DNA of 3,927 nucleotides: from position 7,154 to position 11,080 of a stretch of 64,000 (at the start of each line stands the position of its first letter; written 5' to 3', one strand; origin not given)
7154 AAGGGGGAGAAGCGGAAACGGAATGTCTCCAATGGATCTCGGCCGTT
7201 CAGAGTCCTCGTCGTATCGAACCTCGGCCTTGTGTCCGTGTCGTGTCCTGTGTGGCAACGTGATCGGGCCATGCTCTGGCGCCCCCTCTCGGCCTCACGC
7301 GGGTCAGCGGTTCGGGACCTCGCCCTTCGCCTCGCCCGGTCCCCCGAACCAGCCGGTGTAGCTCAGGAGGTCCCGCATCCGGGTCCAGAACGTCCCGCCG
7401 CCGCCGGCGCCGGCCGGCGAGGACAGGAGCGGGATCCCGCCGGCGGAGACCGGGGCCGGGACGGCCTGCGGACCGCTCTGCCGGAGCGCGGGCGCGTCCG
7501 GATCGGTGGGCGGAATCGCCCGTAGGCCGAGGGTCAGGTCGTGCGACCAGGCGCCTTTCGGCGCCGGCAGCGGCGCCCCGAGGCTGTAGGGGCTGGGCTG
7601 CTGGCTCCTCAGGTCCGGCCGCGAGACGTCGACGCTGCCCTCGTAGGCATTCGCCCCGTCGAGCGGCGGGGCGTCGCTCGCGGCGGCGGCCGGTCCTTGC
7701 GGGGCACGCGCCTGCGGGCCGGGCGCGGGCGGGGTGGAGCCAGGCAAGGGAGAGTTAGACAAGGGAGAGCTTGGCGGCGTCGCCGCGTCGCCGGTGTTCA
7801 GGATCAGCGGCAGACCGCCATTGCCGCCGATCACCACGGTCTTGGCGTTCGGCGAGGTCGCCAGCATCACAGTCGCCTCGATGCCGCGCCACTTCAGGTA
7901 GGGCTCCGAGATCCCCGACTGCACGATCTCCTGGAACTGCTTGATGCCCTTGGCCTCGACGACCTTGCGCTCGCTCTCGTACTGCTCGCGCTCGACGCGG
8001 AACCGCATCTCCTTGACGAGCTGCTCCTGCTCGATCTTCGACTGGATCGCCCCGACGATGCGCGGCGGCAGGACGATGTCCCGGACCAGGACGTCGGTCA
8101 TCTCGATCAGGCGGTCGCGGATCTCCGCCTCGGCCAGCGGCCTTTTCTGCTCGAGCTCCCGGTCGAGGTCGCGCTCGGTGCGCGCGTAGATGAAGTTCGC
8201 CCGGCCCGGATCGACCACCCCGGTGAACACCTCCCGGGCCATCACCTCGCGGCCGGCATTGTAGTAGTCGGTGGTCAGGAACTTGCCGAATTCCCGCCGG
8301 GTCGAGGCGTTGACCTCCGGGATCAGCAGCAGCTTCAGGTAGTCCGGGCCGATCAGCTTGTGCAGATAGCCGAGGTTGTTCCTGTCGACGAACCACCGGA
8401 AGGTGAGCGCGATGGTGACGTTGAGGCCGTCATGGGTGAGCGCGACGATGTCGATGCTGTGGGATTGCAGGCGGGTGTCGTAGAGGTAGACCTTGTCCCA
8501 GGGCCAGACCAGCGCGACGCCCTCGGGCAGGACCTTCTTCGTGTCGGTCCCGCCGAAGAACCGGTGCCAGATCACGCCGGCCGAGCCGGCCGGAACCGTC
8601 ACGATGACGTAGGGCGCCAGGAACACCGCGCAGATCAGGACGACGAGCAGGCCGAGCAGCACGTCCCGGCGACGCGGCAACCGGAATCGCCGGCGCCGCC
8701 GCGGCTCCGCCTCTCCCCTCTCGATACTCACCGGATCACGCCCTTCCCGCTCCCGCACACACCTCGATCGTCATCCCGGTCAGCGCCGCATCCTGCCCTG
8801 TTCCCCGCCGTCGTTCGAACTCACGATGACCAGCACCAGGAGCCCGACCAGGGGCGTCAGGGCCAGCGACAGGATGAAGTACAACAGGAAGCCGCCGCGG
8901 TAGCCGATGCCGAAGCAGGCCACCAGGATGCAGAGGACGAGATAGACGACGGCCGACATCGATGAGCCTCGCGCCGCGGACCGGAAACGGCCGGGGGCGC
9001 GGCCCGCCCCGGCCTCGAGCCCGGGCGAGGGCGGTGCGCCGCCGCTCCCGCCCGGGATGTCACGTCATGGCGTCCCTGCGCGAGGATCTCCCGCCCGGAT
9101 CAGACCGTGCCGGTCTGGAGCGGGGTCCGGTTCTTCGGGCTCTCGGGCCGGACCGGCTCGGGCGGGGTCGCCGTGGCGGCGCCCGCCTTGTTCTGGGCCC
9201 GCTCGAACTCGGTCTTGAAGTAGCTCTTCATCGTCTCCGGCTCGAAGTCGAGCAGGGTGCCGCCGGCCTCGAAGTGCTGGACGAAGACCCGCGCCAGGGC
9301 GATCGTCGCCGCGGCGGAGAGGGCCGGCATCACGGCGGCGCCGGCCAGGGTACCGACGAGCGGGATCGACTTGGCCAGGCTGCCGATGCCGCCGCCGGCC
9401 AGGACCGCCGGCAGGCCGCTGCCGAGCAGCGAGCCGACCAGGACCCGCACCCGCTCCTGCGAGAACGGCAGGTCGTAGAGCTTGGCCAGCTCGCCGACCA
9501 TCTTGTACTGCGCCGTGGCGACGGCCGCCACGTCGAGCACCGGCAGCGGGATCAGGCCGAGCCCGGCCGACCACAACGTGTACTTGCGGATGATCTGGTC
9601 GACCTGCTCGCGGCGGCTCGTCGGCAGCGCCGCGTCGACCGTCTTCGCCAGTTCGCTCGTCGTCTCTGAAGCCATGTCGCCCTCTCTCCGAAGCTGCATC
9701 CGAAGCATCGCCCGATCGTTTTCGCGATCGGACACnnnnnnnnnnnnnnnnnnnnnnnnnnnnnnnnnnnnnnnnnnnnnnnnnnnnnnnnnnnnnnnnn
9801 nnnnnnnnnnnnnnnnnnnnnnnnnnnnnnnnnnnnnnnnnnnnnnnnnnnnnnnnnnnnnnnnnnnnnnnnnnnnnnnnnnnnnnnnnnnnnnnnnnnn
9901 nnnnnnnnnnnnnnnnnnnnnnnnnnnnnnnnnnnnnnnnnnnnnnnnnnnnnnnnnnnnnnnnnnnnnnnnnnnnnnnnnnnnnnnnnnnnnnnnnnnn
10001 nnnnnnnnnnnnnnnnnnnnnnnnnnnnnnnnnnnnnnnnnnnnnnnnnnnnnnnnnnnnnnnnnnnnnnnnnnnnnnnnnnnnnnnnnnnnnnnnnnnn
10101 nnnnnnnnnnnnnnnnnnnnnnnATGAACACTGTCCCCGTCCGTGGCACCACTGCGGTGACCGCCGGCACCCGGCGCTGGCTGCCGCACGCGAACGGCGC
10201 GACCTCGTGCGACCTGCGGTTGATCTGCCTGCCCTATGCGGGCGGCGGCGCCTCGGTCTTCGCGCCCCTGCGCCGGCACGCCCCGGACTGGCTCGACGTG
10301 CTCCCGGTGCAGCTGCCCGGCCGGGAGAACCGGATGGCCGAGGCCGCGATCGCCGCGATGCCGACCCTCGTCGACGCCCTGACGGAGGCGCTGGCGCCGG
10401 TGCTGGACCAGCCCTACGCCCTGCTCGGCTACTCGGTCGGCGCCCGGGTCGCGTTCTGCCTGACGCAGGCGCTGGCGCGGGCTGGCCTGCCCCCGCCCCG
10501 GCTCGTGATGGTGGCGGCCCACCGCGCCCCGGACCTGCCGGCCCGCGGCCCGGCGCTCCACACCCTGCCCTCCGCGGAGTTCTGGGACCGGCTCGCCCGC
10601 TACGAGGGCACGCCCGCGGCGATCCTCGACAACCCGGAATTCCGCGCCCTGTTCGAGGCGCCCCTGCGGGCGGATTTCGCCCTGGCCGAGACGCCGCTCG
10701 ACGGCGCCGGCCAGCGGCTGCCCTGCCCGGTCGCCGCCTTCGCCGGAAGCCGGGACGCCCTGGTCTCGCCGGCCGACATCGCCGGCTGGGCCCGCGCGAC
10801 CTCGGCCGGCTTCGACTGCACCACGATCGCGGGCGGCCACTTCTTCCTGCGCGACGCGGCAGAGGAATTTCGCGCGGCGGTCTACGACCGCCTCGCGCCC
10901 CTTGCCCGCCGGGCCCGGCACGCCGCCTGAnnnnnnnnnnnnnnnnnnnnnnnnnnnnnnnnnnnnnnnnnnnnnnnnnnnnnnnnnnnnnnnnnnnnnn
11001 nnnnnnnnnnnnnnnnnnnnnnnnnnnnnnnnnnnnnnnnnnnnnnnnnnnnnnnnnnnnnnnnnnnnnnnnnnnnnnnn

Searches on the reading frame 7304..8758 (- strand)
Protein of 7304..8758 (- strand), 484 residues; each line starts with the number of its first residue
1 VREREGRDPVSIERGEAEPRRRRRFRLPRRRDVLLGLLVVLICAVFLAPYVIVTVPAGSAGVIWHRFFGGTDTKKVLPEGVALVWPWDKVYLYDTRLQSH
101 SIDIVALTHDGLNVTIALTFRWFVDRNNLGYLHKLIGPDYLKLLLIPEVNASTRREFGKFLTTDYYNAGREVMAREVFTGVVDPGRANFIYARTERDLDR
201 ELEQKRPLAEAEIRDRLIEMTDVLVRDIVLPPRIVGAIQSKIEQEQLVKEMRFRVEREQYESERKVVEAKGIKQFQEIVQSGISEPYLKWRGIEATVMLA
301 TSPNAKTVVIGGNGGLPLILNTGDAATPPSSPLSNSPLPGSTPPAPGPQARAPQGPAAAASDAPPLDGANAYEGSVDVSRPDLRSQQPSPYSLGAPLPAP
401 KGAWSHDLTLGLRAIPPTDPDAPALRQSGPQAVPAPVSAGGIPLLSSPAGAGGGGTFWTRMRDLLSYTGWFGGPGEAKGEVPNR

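Call 8: search_protein_families(library=pfam, proteins=[window:7304-8758:-], max_evalue=0.0001)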
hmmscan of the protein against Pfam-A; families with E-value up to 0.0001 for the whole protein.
window:7304-8758:- (484 aa): 1 family
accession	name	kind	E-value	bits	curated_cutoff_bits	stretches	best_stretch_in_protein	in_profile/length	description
PF01145.31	Band_7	-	1.2e-17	65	23.6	1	54-252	2-166/176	SPFH domain / Band 7 family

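Call 62: find_related_loci(query=A5, collection=genome_contigs, flank=10000)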
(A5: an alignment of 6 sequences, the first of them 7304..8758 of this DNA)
Query A5 (484 aa) in genome_contigs; peptide patterns used: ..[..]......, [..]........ (x = any residue, [..] = any of these).
458 stretches matched a pattern; 437 encode a relative of the query (tblastn E <= 1e-3); the best 80 are kept; 80 distinct loci.
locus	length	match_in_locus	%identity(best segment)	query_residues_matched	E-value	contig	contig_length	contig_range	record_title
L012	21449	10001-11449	85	1-484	0e+0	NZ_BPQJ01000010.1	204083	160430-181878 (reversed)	Methylobacterium frigidaeris strain JCM 32048 entry10, whole genome shotgun sequence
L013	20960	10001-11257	49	46-476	6e-129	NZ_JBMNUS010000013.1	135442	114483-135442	MAG: Pseudochelatococcus sp. isolate SBF912SR2HQ0014 scaffold_434_c1, whole genome shotgun sequence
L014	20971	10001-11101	55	30-414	5e-124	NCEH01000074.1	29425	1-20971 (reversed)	MAG: Rhizobiales bacterium 32-66-11 04302015_32_scaffold_868, whole genome shotgun sequence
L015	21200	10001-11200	53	1-414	1e-121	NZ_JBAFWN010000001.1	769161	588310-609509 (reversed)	Xanthobacter sp. VTT E-85242 strain VTT-E-85242 Contig001, whole genome shotgun sequence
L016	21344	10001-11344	50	1-454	3e-119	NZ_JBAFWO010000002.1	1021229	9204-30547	Xanthobacter sp. VTT E-85241 strain VTT-E-85241 Contig002, whole genome shotgun sequence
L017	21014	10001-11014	47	20-337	5e-93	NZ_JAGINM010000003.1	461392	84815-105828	Azospirillum agricola strain CC-HIH038 Ga0451084_03, whole genome shotgun sequence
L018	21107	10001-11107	40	30-437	2e-81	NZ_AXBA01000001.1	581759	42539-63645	Azorhizobium doebereinerae UFLA1-100 YU1DRAFT_scaffold_0.1_C, whole genome shotgun sequence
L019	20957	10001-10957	41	29-361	4e-79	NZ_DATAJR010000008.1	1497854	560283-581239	MAG: Hyphomicrobium sp. isolate SMAG_U6917 k141_8692, whole genome shotgun sequence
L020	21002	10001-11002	40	29-382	7e-78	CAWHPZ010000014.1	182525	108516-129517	MAG: uncultured Alphaproteobacteria bacterium isolate MFD08497.bin.2.128 genome assembly, contig: contig_146634, whole g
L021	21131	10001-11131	38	29-389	6e-75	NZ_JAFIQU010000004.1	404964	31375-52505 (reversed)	Arenibaculum pallidiluteum strain SYSU D00532 NODE_4_length_404964_cov_18.196646, whole genome shotgun sequence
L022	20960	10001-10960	44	20-324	2e-74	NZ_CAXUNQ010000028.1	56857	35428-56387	MAG: uncultured Bradyrhizobium sp. isolate public_SRR14722133_metawrap_bin.1 public_SRR14722133_metawrap_bin.1_28, whole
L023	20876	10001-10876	42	23-324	5e-74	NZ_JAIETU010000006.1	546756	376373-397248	MAG: Hyphomicrobium sp. isolate time.spades.CONCOCT.2.5kb_061 c_000000000003, whole genome shotgun sequence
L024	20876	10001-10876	42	23-324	5e-74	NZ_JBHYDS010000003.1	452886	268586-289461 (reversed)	MAG: Hyphomicrobium sp. isolate CCAP1437_1_bin-006 CCAP1437_1_bin-006_c3, whole genome shotgun sequence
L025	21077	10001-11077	39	11-368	1e-72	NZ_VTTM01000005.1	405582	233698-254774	Azospirillum oryzae strain COC8 NODE_5_length_405582, whole genome shotgun sequence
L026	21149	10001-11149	39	9-368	2e-72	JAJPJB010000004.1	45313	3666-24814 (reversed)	MAG: Hyphomicrobiaceae bacterium isolate Centralia_MAG_41 k107_13105933, whole genome shotgun sequence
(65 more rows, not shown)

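Call 65: search_protein_families(library=pfam, proteins=[L015:6259-7278:+, L015:4902-6200:-, L015:2920-4146:-, L015:17638-19260:+, L015:19958-21145:-, L015:11539-12858:+, L015:764-1699:-, L015:1838-2554:+], max_evalue=0.0001)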
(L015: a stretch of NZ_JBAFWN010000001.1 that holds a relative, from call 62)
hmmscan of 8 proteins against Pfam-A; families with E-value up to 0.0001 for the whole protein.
L015:6259-7278:+ (339 aa): 4 families
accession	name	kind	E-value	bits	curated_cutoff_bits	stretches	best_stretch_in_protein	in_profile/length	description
PF12697.13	Abhydrolase_6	-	3.9e-15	57.5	26.3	1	63-329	4-217/217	Alpha/beta hydrolase family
PF00561.26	Abhydrolase_1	-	2.7e-14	53.9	25.8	1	58-161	1-103/245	alpha/beta hydrolase fold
PF12146.15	Hydrolase_4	-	4e-12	46.4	27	1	60-171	7-124/239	Serine aminopeptidase, S33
PF06821.19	Ser_hydrolase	-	2.2e-05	24.9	22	1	119-177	50-110/172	Serine hydrolase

L015:4902-6200:- (432 aa): 0 families

L015:2920-4146:- (408 aa): 2 families
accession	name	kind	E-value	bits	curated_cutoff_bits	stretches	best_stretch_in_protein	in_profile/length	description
PF04055.27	Radical_SAM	-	6.6e-19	69.1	29.5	1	200-316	46-158/166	Radical SAM superfamily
PF21016.3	RlmN_N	-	2.9e-11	43.4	24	1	27-85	3-57/60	Ribosomal RNA large subunit methyltransferase N-terminal domain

L015:17638-19260:+ (540 aa): 1 family
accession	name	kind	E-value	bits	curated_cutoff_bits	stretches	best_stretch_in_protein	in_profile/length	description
PF00144.29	Beta-lactamase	-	5.9e-47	160.9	27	1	14-326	3-313/329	Beta-lactamase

L015:19958-21145:- (395 aa): 1 family
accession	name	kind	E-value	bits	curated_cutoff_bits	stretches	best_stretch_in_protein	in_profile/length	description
PF03576.19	Peptidase_S58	-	3.2e-110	368.8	23.9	1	58-373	1-305/307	Peptidase family S58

L015:11539-12858:+ (439 aa): 1 family
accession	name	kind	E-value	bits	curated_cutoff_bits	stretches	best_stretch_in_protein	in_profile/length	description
PF10082.15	BBP2_2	-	1e-22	81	23.7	1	79-438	11-377/378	Putative beta-barrel porin 2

L015:764-1699:- (311 aa): 1 family
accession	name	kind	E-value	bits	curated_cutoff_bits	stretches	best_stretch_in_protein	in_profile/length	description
PF01569.27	PAP2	-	1.3e-15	57.7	27.2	1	124-253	2-128/130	PAP2 superfamily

L015:1838-2554:+ (238 aa): 0 families

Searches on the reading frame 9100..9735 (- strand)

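Call 3: search_protein_families(library=pfam, proteins=[window:9100-9735:-], max_evalue=0.01)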
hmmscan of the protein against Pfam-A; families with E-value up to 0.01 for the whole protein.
window:9100-9735:- (211 aa): 1 family
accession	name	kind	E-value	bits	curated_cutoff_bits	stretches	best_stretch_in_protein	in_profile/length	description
PF05128.17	DUF697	-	2.6e-14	53.7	27.7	1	27-144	4-115/162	Domain of unknown function (DUF697)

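Call 4: search_protein_families(library=ncbifam, proteins=[window:9100-9735:-], max_evalue=0.01)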
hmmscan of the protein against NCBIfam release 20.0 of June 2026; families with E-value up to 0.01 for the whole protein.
window:9100-9735:- (211 aa): 2 families
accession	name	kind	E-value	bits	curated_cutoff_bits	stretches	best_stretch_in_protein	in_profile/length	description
NF049994.1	slr1306_fam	domain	6.1e-06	25.1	490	1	26-103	290-368/470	slr1306 family protein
TIGR01620.2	hyp_HI0043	subfamily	0.00041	20.1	160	1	27-87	178-239/329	TIGR01620 family protein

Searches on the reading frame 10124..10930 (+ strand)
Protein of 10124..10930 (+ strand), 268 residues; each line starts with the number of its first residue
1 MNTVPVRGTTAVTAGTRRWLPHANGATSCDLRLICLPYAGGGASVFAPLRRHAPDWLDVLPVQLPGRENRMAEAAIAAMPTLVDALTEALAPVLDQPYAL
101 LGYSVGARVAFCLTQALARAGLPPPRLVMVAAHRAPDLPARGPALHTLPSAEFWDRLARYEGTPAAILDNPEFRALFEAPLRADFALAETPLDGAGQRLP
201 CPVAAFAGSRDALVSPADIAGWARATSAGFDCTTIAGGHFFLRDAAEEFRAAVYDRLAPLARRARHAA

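Call 3: search_protein_families(library=pfam, proteins=[window:10124-10930:+], max_evalue=0.01)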
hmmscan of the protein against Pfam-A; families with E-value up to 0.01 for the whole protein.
window:10124-10930:+ (268 aa): 3 families
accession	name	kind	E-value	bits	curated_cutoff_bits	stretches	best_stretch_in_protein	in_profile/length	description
PF00975.26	Thioesterase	-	2.6e-35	123.1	26.4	1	32-248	2-217/226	Thioesterase domain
PF20408.4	Abhydrolase_11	-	0.002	18.4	27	0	78-121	56-101/193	Alpha/beta hydrolase domain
PF00561.26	Abhydrolase_1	-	0.0046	17.1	25.8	0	81-116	54-89/245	alpha/beta hydrolase fold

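Call 4: search_protein_families(library=ncbifam, proteins=[window:10124-10930:+], max_evalue=0.01)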
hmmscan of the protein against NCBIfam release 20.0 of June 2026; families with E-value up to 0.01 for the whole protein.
window:10124-10930:+ (268 aa): 5 families
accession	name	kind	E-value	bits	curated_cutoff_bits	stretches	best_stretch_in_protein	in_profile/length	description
NF051488.1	bifunc_PcaDC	exception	0.00017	20.9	390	0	32-114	14-96/375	bifunctional 3-oxoadipate enol-lactonase/4-carboxymuconolactone decarboxylase PcaDC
TIGR03695.1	menH_SHCHC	equivalog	0.0002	20.9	208.55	1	58-114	30-89/252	2-succinyl-6-hydroxy-2,4-cyclohexadiene-1-carboxylate synthase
NF008340.0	PRK11126.1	equivalog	0.00057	19.2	261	1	58-113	41-95/255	2-succinyl-6-hydroxy-2,4-cyclohexadiene-1-carboxylate synthase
TIGR01738.1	bioH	equivalog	0.0019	17.8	206.95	0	43-132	17-98/245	pimeloyl-ACP methyl ester esterase BioH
NF040607.1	mycolic_Pks13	equivalog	0.0063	13.9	2100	1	15-121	1408-1505/1680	polyketide synthase Pks13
